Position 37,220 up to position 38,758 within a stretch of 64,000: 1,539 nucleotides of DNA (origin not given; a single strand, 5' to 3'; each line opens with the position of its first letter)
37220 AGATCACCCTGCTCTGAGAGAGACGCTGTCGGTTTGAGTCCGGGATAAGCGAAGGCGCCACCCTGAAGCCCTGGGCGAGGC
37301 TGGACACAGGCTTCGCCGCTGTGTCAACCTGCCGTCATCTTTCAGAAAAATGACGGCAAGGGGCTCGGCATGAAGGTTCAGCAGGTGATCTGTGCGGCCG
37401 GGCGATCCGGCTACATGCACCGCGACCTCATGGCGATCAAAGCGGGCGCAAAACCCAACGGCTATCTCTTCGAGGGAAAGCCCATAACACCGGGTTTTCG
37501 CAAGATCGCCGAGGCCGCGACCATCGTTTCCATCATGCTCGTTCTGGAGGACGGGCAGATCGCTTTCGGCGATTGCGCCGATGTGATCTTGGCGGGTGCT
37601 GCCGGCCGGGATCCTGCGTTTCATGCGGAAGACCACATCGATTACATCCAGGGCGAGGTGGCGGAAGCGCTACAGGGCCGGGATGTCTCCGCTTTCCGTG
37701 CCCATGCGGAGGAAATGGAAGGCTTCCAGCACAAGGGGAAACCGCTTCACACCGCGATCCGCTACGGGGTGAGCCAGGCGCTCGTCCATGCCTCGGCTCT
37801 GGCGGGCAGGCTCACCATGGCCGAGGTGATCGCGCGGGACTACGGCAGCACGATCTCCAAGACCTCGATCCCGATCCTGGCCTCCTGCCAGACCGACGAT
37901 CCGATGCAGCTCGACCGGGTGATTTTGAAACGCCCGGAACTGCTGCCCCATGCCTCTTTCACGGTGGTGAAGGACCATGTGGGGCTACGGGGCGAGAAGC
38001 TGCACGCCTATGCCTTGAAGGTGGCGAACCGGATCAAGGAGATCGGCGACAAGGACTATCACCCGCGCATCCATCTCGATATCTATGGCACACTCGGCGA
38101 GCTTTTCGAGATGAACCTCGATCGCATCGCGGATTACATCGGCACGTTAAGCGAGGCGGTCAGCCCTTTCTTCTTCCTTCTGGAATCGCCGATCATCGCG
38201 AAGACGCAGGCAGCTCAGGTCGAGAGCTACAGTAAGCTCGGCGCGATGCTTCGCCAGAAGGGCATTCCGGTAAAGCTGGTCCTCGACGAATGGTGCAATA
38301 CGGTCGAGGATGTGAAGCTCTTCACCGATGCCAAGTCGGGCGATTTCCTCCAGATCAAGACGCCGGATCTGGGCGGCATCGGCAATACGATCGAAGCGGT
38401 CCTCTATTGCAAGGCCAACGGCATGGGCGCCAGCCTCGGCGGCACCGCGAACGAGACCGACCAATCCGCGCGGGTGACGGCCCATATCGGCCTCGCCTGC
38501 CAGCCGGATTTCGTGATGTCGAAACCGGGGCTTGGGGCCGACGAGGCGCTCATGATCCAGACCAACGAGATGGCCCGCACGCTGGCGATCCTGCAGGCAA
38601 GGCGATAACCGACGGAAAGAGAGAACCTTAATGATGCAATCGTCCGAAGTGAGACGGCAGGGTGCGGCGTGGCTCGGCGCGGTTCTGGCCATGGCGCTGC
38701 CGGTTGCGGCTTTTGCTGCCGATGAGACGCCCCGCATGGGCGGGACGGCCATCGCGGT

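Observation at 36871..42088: Orphan methylaspartate ammonia-lyase homolog in a DUF427 / SBP / FMN-oxidase / methyltransferase cluster, with altered amine-pocket residues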

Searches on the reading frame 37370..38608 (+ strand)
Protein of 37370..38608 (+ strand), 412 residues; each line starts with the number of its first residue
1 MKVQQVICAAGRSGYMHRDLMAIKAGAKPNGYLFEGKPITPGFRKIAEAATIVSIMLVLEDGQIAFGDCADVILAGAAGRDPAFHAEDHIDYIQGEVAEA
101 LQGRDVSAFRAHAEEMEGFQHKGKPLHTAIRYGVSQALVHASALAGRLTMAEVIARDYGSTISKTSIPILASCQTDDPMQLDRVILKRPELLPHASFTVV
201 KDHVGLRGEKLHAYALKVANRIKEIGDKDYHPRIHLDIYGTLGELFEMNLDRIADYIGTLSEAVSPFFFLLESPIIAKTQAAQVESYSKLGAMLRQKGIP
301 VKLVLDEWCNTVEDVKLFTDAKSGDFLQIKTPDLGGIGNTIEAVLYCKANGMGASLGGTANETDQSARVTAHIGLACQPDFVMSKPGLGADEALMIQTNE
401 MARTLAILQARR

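Call 3: search_protein_families(library=pfam, proteins=[window:37370-38608:+])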
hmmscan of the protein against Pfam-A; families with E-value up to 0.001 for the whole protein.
window:37370-38608:+ (412 aa): 3 families
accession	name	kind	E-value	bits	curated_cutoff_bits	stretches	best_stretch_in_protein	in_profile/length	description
PF07476.17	MAAL_C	-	2.9e-96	321.9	27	1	162-409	2-248/249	Methylaspartate ammonia-lyase C-terminus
PF05034.18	MAAL_N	-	1.7e-59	200.5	27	1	1-159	1-159/159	Methylaspartate ammonia-lyase N-terminus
PF13378.12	MR_MLE_C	-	2.5e-08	34.4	29.4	1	269-377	73-171/219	Enolase C-terminal domain-like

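Call 4: search_protein_families(library=ncbifam, proteins=[window:37370-38608:+])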
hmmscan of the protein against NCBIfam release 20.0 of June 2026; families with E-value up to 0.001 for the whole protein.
window:37370-38608:+ (412 aa): 2 families
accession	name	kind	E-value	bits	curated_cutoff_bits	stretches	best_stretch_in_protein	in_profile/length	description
TIGR01502.1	B_methylAsp_ase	equivalog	7.3e-136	453.4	286.15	1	2-411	1-408/408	methylaspartate ammonia-lyase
TIGR01928.1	menC_lowGC_arch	equivalog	0.00028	20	200.65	1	296-360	220-284/325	o-succinylbenzoate synthase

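Call 5: search_solved_structures(query=window:37370-38608:+, show_alignments=3)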
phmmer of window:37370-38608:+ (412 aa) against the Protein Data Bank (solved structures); distinct sequences matched with E-value up to 0.001: 4.
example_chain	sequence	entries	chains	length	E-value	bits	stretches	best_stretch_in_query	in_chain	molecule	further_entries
3zvh_A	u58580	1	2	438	5.4e-119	400.9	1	1-411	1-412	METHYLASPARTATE AMMONIA-LYASE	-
1kcz_A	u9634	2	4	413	8.3e-119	400.3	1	1-411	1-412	beta-methylaspartase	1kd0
3zvi_A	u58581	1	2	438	2.7e-118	398.6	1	1-411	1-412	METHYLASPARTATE AMMONIA-LYASE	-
1kko_A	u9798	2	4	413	3.8e-104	352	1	1-411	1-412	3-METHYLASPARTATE AMMONIA-LYASE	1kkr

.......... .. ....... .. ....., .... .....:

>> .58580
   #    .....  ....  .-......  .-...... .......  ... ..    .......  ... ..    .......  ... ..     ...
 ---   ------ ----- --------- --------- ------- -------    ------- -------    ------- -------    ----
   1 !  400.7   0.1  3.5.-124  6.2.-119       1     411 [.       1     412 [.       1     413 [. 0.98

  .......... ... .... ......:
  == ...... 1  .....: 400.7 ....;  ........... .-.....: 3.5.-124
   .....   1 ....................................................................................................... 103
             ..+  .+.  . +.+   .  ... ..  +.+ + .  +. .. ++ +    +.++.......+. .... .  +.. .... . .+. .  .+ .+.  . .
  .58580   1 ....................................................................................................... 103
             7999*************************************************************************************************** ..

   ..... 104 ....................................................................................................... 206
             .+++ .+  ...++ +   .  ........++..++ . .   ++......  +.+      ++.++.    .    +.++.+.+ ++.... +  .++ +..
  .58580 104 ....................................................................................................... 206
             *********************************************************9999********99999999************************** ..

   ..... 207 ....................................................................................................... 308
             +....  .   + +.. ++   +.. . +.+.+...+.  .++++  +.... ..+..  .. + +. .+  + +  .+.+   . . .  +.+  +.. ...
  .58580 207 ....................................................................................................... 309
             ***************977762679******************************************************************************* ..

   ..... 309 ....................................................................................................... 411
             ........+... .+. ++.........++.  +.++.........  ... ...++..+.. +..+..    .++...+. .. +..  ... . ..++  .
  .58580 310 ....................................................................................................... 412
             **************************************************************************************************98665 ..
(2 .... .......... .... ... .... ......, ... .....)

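Call 9: find_homologous_proteins(query=window:37370-38608:+, max_evalue=1e-30)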
Query window:37370-38608:+ (412 aa): 7837 proteins with E <= 1e-30 among 8000 candidates; the best 120 are listed.
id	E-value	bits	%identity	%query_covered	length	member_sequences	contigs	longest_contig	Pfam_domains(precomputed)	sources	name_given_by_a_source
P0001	5.5e-272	919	100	100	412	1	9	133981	PF07476.18,PF05034.19,PF13378.13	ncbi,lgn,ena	-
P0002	7.5e-203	692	72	100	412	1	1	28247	PF07476.18,PF05034.19,PF13378.13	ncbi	ncbi:MAG: methylaspartate ammonia-lyase [Hyphomicrobiales bacterium]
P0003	9.0e-201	685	72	100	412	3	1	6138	PF07476.18,PF05034.19,PF13378.13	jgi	jgi:methylaspartate ammonia-lyase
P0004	1.2e-200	685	72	100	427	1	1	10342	PF07476.18,PF05034.19,PF13378.13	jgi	-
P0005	4.3e-200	683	72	100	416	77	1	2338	PF07476.18,PF05034.19,PF13378.13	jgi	jgi:methylaspartate ammonia-lyase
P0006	9.5e-200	682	70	100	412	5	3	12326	PF07476.18,PF05034.19,PF13378.13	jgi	jgi:methylaspartate ammonia-lyase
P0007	3.2e-199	680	72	100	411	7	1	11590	PF07476.18,PF05034.19,PF13378.13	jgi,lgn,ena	-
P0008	7.2e-199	679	70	100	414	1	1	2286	PF07476.18,PF05034.19,PF13378.13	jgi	jgi:methylaspartate ammonia-lyase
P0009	1.6e-198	678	70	100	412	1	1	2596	PF07476.18,PF05034.19,PF13378.13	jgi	jgi:methylaspartate ammonia-lyase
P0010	4.3e-198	676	71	100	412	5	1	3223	PF07476.18,PF05034.19,PF13378.13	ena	-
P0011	5.1e-198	676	70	100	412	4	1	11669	PF07476.18,PF05034.19,PF13378.13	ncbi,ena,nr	ncbi:MAG TPA: methylaspartate ammonia-lyase [Stellaceae bacterium]|nr:methylaspartate ammonia-lyase 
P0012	1.1e-197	675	70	100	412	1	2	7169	PF07476.18,PF05034.19,PF13378.13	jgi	jgi:methylaspartate ammonia-lyase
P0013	3.5e-197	673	71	100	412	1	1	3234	PF07476.18,PF05034.19,PF13378.13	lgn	-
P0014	6.2e-197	672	71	100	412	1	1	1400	PF07476.18,PF05034.19,PF13378.13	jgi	jgi:methylaspartate ammonia-lyase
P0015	1.2e-196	671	71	100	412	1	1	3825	PF07476.18,PF05034.19,PF13378.13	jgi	jgi:methylaspartate ammonia-lyase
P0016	2.5e-196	670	72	100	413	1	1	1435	PF07476.18,PF05034.19,PF13378.13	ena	-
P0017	7.9e-196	669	72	100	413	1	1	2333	PF07476.18,PF05034.19,PF13378.13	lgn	-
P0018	8.3e-196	669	70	100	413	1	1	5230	PF07476.18,PF05034.19,PF13378.13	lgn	-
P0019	1.0e-195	668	71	100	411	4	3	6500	PF07476.18,PF05034.19,PF13378.13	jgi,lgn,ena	-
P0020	1.2e-195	668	70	100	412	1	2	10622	PF07476.18,PF05034.19,PF13378.13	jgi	jgi:methylaspartate ammonia-lyase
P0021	2.6e-195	667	71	100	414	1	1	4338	PF07476.18,PF05034.19,PF13378.13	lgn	-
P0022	2.7e-195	667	70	100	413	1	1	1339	PF07476.18,PF05034.19,PF13378.13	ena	-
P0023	4.0e-195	666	71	100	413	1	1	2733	PF07476.18,PF05034.19,PF13378.13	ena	-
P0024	4.1e-195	666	71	100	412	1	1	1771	PF07476.18,PF05034.19,PF13378.13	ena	-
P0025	4.1e-195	666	71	100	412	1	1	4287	PF07476.18,PF05034.19,PF13378.13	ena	-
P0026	6.7e-195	666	70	100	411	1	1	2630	PF07476.18,PF05034.19,PF13378.13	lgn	-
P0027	7.1e-195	666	71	100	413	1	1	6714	PF07476.18,PF05034.19,PF13378.13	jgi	jgi:methylaspartate ammonia-lyase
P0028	1.2e-194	665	71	100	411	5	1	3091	PF07476.18,PF05034.19,PF13378.13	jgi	jgi:methylaspartate ammonia-lyase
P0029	2.9e-194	664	69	100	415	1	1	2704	PF07476.18,PF05034.19,PF13378.13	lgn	-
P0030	3.7e-194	663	71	100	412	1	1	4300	PF07476.18,PF05034.19,PF13378.13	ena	-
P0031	4.6e-194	663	70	100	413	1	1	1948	PF07476.18,PF05034.19,PF13378.13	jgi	jgi:methylaspartate ammonia-lyase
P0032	5.4e-194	663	71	100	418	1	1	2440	PF07476.18,PF05034.19,PF13378.13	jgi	jgi:methylaspartate ammonia-lyase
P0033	6.8e-194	662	70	100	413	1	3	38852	PF07476.18,PF05034.19,PF13378.13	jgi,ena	-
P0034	6.9e-194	662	69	100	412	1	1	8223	PF07476.18,PF05034.19,PF13378.13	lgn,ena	-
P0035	1.4e-193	661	70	100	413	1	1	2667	PF07476.18,PF05034.19,PF13378.13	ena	-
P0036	2.2e-193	661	70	100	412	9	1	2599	PF07476.18,PF05034.19,PF13378.13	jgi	-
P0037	2.3e-193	661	71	100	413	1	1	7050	PF07476.18,PF05034.19,PF13378.13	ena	-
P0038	2.5e-193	660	70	100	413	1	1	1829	PF07476.18,PF05034.19,PF13378.13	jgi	jgi:methylaspartate ammonia-lyase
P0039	3.1e-193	660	71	100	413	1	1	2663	PF07476.18,PF05034.19,PF13378.13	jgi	-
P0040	3.3e-193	660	70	100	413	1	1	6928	PF07476.18,PF05034.19,PF13378.13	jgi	jgi:methylaspartate ammonia-lyase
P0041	5.5e-193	659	71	100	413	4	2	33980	PF07476.18,PF05034.19,PF13378.13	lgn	-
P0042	6.0e-193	659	71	100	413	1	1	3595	PF07476.18,PF05034.19,PF13378.13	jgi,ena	-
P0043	6.6e-193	659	69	100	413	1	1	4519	PF07476.18,PF05034.19,PF13378.13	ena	-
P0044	7.5e-193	659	70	100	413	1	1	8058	PF07476.18,PF05034.19,PF13378.13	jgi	jgi:methylaspartate ammonia-lyase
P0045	8.2e-193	659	71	100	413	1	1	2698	PF07476.18,PF05034.19,PF13378.13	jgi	-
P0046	9.2e-193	659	70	100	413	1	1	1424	PF07476.18,PF05034.19,PF13378.13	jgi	jgi:methylaspartate ammonia-lyase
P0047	1.1e-192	658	71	100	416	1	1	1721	PF07476.18,PF05034.19,PF13378.13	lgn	-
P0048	1.2e-192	658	71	100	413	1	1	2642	PF07476.18,PF05034.19,PF13378.13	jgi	-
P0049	1.2e-192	658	71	100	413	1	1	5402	PF07476.18,PF05034.19,PF13378.13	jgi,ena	-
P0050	1.2e-192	658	70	100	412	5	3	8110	PF07476.18,PF05034.19,PF13378.13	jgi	jgi:methylaspartate ammonia-lyase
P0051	1.2e-192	658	70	100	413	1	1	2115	PF07476.18,PF05034.19,PF13378.13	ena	-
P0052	1.4e-192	658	70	100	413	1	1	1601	PF07476.18,PF05034.19,PF13378.13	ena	-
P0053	1.6e-192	658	68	100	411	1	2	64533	PF07476.18,PF05034.19,PF13378.13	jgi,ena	-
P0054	1.6e-192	658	69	100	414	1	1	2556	PF07476.18,PF05034.19,PF13378.13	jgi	jgi:methylaspartate ammonia-lyase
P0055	1.8e-192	658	70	100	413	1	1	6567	PF07476.18,PF05034.19,PF13378.13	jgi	-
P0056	2.3e-192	657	71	100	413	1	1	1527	PF07476.18,PF05034.19,PF13378.13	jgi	jgi:methylaspartate ammonia-lyase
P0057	2.4e-192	657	69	100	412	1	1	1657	PF07476.18,PF05034.19,PF13378.13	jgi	jgi:methylaspartate ammonia-lyase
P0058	2.6e-192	657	69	100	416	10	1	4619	PF07476.18,PF05034.19,PF13378.13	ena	-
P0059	2.8e-192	657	68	100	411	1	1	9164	PF07476.18,PF05034.19,PF13378.13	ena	-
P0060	2.9e-192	657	71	100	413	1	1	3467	PF07476.18,PF05034.19,PF13378.13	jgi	jgi:methylaspartate ammonia-lyase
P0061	2.9e-192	657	69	100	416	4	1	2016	PF07476.18,PF05034.19,PF13378.13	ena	-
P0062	3.1e-192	657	70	100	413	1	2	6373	PF07476.18,PF05034.19,PF13378.13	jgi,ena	-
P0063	3.2e-192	657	70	100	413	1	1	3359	PF07476.18,PF05034.19,PF13378.13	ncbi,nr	ncbi:MAG: methylaspartate ammonia-lyase [Betaproteobacteria bacterium]|nr:methylaspartate ammonia-ly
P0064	3.5e-192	657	70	100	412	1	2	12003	PF07476.18,PF05034.19,PF13378.13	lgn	-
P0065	4.4e-192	656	70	100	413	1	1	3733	PF07476.18,PF05034.19,PF13378.13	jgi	jgi:methylaspartate ammonia-lyase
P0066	4.4e-192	656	69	100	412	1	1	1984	PF07476.18,PF05034.19,PF13378.13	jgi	jgi:methylaspartate ammonia-lyase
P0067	5.7e-192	656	68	100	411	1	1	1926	PF07476.18,PF05034.19,PF13378.13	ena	-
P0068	5.7e-192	656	71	100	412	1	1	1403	PF07476.18,PF05034.19,PF13378.13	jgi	-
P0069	5.7e-192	656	70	100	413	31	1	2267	PF07476.18,PF05034.19,PF13378.13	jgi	-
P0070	6.3e-192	656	69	100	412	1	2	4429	PF07476.18,PF05034.19,PF13378.13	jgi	jgi:methylaspartate ammonia-lyase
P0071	6.4e-192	656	70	100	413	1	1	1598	PF07476.18,PF05034.19,PF13378.13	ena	-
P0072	7.0e-192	656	70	100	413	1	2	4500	PF07476.18,PF05034.19,PF13378.13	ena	-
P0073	7.9e-192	656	70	100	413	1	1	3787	PF07476.18,PF05034.19,PF13378.13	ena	-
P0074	8.1e-192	656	71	100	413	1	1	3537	PF07476.18,PF05034.19,PF13378.13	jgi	jgi:methylaspartate ammonia-lyase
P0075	8.2e-192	655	70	100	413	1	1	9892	PF07476.18,PF05034.19,PF13378.13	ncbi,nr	ncbi:MAG: methylaspartate ammonia-lyase [Betaproteobacteria bacterium]|nr:methylaspartate ammonia-ly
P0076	8.6e-192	655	70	100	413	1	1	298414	PF07476.18,PF05034.19,PF13378.13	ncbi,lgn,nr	ncbi:MAG TPA: methylaspartate ammonia-lyase [Burkholderiales bacterium]|nr:methylaspartate ammonia-l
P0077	1.1e-191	655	69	100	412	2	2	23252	PF07476.18,PF05034.19,PF13378.13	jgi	jgi:methylaspartate ammonia-lyase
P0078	1.1e-191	655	70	100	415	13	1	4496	PF07476.18,PF05034.19,PF13378.13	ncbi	-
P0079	1.2e-191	655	68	100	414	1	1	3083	PF07476.18,PF05034.19,PF13378.13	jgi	jgi:methylaspartate ammonia-lyase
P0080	1.7e-191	654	70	100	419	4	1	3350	PF07476.18,PF05034.19,PF13378.13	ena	-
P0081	1.8e-191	654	70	100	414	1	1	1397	PF07476.18,PF05034.19,PF13378.13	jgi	jgi:methylaspartate ammonia-lyase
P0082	2.1e-191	654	70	100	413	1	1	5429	PF07476.18,PF05034.19,PF13378.13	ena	-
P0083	2.1e-191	654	68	100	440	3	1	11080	PF07476.18,PF05034.19,PF13378.13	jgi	jgi:methylaspartate ammonia-lyase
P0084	2.2e-191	654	71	100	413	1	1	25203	PF07476.18,PF05034.19,PF13378.13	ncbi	-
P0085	2.3e-191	654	69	100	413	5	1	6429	PF07476.18,PF05034.19,PF13378.13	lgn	-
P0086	2.4e-191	654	70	100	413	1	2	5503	PF07476.18,PF05034.19,PF13378.13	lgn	-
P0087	2.6e-191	654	70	100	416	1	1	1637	PF07476.18,PF05034.19,PF13378.13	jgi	jgi:methylaspartate ammonia-lyase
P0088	3.0e-191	654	70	100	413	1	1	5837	PF07476.18,PF05034.19,PF13378.13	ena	-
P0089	3.4e-191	653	71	100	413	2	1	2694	PF07476.18,PF05034.19,PF13378.13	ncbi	-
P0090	3.5e-191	653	70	100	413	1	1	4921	PF07476.18,PF05034.19,PF13378.13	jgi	jgi:methylaspartate ammonia-lyase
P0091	3.6e-191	653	69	100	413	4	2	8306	PF07476.18,PF05034.19,PF13378.13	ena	-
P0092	3.7e-191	653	70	100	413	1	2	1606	PF07476.18,PF05034.19,PF13378.13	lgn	-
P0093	4.9e-191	653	70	100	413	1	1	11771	PF07476.18,PF05034.19,PF13378.13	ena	-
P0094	5.8e-191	653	69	100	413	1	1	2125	PF07476.18,PF05034.19,PF13378.13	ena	-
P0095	6.1e-191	653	71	96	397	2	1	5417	PF07476.18,PF05034.19,PF13378.13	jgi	jgi:methylaspartate ammonia-lyase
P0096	6.6e-191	653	70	100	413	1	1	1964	PF07476.18,PF05034.19,PF13378.13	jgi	jgi:methylaspartate ammonia-lyase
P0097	8.2e-191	652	70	100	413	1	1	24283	PF07476.18,PF05034.19,PF13378.13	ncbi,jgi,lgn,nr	ncbi:MAG: methylaspartate ammonia-lyase [Betaproteobacteria bacterium]|jgi:methylaspartate ammonia-l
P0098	8.5e-191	652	68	100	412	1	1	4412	PF07476.18,PF05034.19,PF13378.13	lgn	-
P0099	8.9e-191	652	70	100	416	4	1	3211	PF07476.18,PF05034.19,PF13378.13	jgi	jgi:methylaspartate ammonia-lyase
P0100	9.8e-191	652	69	100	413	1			PF07476.18,PF05034.19,PF13378.13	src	-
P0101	1.0e-190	652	70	100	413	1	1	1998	PF07476.18,PF05034.19,PF13378.13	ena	-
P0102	1.1e-190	652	70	100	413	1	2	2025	PF07476.18,PF05034.19,PF13378.13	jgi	jgi:methylaspartate ammonia-lyase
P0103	1.1e-190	652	69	100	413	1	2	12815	PF07476.18,PF05034.19,PF13378.13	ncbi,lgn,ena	-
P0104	1.4e-190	651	70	100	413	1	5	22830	PF07476.18,PF05034.19,PF13378.13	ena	-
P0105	1.5e-190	651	69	100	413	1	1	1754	PF07476.18,PF05034.19,PF13378.13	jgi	jgi:methylaspartate ammonia-lyase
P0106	1.9e-190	651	69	100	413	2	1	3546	PF07476.18,PF05034.19,PF13378.13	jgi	jgi:methylaspartate ammonia-lyase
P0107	2.2e-190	651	69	100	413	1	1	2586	PF07476.18,PF05034.19,PF13378.13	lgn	-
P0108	2.4e-190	651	69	100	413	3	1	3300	PF07476.18,PF05034.19,PF13378.13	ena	-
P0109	2.6e-190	651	70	100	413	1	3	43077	PF07476.18,PF05034.19,PF13378.13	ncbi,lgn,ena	-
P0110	2.9e-190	650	70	100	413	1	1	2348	PF07476.18,PF05034.19,PF13378.13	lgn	-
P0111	4.0e-190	650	70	100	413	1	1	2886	PF07476.18,PF05034.19,PF13378.13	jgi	jgi:methylaspartate ammonia-lyase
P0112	4.4e-190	650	69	100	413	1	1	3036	PF07476.18,PF05034.19,PF13378.13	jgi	-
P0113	4.5e-190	650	69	100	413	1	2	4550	PF07476.18,PF05034.19,PF13378.13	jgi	jgi:methylaspartate ammonia-lyase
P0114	4.5e-190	650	70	100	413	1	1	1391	PF07476.18,PF05034.19,PF13378.13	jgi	jgi:methylaspartate ammonia-lyase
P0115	4.9e-190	650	70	100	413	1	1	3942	PF07476.18,PF05034.19,PF13378.13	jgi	jgi:methylaspartate ammonia-lyase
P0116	5.5e-190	649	71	100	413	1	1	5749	PF07476.18,PF05034.19,PF13378.13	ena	-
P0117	5.5e-190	649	69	100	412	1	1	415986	PF07476.18,PF05034.19,PF13378.13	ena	-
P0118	5.6e-190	649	70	100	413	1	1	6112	PF07476.18,PF05034.19,PF13378.13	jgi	jgi:methylaspartate ammonia-lyase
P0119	7.5e-190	649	70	100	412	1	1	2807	PF07476.18,PF05034.19,PF13378.13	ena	-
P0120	7.7e-190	649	68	100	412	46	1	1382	PF07476.18,PF05034.19,PF13378.13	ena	-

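Call 11: find_related_loci(query=window:37370-38608:+, collection=genome_contigs, flank=10000)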
Query window:37370-38608:+ (412 aa) in genome_contigs; peptide patterns used: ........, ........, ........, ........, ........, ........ (x = any residue, [..] = any of these).
131 stretches matched a pattern; 102 encode a relative of the query (tblastn E <= 1e-3); the best 80 are kept; 80 distinct loci.
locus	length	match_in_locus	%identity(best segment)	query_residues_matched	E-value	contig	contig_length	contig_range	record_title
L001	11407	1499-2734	72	1-412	0e+0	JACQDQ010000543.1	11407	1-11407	MAG: Proteobacteria bacterium isolate NC_groundwater_998_Pr1_S-0.65um_66_10 Montesol18_Sp65_coassembly_scaffold_1848428,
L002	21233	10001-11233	71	1-411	0e+0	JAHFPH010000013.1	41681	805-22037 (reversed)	MAG: Rhodospirillaceae bacterium isolate nzgw522 NODE_803_length_41682_cov_6.047328, whole genome shotgun sequence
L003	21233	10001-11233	72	1-411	0e+0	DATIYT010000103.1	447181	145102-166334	MAG TPA_asm: Stellaceae bacterium isolate SMAG_U15282 k141_566927, whole genome shotgun sequence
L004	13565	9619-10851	71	1-411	0e+0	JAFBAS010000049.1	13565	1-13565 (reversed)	MAG: Hyphomicrobiales bacterium isolate CP_BM_RX_R9_37 BM_RX_R9_k147_2547783, whole genome shotgun sequence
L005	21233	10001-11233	72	1-411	0e+0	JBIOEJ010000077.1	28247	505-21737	MAG: Hyphomicrobiales bacterium isolate GcC5-15 k141_263803_length_28247_cov_42.2327, whole genome shotgun sequence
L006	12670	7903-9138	71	1-412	0e+0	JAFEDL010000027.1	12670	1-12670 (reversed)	MAG: Proteobacteria bacterium isolate SZAS-79 PROT-TMP-5__27__length-12670, whole genome shotgun sequence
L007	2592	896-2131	71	1-412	0e+0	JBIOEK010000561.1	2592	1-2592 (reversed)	MAG: Hyphomicrobiales bacterium isolate GcC5-43 k141_529456_length_2592_cov_20.9678, whole genome shotgun sequence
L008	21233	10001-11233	71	1-411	0e+0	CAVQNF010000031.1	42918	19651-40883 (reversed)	MAG: uncultured Alphaproteobacteria bacterium isolate MFD00125.bin.2.61 genome assembly, contig: contig_52738, whole gen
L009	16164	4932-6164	70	1-411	0e+0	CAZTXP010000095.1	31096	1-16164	MAG TPA_asm: uncultured Enterobacteriaceae bacterium isolate binchicken_co200_30 genome assembly, contig: k141_95877, wh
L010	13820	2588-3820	71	1-411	0e+0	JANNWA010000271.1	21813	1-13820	MAG: Pseudomonadota bacterium isolate VAR_34_metabat_426 VAR_34_k141_2185982, whole genome shotgun sequence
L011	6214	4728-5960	71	1-411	0e+0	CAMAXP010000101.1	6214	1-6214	MAG: Bordetella parapertussis isolate MH-08apr19-17 genome assembly, contig: MH-08apr19-C29162, whole genome shotgun seq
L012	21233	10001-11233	70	1-411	0e+0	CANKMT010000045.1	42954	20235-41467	MAG: Betaproteobacteria bacterium isolate TH-Jun18-184 genome assembly, contig: TH-Jun18-C1573, whole genome shotgun seq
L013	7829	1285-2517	71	1-411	0e+0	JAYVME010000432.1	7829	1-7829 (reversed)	MAG: Betaproteobacteria bacterium isolate GL58_Down_metabat_138_sub GL58_Down_metabat_138_sub_431, whole genome shotgun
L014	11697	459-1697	70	1-412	0e+0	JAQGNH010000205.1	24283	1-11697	MAG: Betaproteobacteria bacterium isolate RYN_582 scaffold_2888960, whole genome shotgun sequence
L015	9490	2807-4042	69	1-412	0e+0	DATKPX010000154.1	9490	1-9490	MAG TPA_asm: Stellaceae bacterium isolate SMAG_U14802 k141_2652752, whole genome shotgun sequence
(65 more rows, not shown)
